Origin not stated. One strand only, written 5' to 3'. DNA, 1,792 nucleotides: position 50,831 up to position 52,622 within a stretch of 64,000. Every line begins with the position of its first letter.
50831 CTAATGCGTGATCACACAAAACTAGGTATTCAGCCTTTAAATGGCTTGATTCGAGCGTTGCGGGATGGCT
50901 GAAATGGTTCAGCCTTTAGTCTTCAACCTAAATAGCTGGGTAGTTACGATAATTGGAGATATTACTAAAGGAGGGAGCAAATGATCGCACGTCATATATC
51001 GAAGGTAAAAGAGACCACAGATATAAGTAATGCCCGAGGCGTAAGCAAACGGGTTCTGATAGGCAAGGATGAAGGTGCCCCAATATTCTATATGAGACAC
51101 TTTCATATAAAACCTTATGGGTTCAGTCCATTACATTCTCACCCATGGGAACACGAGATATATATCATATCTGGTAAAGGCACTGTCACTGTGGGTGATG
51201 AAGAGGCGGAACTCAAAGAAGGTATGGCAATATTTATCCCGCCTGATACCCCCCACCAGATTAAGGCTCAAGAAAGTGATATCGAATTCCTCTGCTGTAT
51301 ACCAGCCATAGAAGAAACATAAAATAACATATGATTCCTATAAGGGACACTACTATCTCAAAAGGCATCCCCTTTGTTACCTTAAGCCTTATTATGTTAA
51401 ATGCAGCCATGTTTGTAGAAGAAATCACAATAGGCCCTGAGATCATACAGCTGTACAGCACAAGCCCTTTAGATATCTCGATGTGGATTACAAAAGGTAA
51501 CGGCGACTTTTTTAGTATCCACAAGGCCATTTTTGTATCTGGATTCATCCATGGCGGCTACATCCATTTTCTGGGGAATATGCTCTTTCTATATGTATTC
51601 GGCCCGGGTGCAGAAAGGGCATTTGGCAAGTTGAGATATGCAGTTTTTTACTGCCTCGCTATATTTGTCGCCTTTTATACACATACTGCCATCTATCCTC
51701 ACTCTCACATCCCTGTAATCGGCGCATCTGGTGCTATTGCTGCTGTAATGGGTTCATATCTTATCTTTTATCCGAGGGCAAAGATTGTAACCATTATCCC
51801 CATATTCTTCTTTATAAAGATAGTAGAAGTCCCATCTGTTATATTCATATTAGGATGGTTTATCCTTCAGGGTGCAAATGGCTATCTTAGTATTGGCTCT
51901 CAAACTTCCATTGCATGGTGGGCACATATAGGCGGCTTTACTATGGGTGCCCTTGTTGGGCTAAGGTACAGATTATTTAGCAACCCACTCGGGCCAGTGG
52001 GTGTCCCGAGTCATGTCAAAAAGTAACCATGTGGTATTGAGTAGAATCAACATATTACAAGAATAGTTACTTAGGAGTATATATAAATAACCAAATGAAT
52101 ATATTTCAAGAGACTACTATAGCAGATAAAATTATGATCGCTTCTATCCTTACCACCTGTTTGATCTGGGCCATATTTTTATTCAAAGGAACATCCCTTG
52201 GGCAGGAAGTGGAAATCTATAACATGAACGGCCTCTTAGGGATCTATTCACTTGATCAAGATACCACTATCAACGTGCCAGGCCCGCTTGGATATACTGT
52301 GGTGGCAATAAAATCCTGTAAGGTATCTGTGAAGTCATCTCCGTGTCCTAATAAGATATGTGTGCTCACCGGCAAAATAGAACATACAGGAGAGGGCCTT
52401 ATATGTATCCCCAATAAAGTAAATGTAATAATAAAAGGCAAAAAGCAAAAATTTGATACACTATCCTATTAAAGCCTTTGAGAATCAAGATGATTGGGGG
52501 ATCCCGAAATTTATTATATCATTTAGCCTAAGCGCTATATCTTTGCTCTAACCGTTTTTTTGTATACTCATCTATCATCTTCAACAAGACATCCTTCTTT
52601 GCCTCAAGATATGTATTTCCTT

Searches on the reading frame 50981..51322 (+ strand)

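Call 63: search_protein_families(library=pfam, proteins=[window:50981-51322:+], max_evalue=0.00001)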
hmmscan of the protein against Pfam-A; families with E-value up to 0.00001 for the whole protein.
window:50981-51322:+ (113 aa): 3 families
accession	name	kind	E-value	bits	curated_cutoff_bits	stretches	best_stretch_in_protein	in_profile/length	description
PF07883.17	Cupin_2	-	5.8e-17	61.6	27.2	1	40-101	2-64/70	Cupin domain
PF02311.25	AraC_binding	-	7.3e-10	39.1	21.1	1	46-99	14-66/135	AraC-like ligand binding domain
PF00190.28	Cupin_1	-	3.3e-06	27.2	22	1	41-104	38-111/151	Cupin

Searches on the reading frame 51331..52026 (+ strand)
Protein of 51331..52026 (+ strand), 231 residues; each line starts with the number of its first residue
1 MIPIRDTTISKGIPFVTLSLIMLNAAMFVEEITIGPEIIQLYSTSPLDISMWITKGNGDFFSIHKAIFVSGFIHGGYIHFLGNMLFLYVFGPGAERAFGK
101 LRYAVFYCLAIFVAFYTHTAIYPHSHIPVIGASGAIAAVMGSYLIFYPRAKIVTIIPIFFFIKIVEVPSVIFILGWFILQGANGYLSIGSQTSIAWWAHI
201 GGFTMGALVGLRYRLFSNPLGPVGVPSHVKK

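Call 7: search_protein_families(library=pfam, proteins=[window:51331-52026:+], max_evalue=0.01)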
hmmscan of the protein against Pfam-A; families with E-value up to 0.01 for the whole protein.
window:51331-52026:+ (231 aa): 1 family
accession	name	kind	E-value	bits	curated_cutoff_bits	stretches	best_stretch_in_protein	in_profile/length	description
PF01694.28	Rhomboid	-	5.8e-26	91.8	22.6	1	67-212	7-139/143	Rhomboid domain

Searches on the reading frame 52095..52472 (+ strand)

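Call 63: search_protein_families(library=pfam, proteins=[window:52095-52472:+], max_evalue=0.00001)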
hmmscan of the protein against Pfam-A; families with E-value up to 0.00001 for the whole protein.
window:52095-52472:+ (125 aa): 1 family
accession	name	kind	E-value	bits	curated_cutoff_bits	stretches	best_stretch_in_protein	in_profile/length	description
PF07009.16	NusG_II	-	9.3e-23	80.9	29.6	1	15-116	2-106/107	NusG domain II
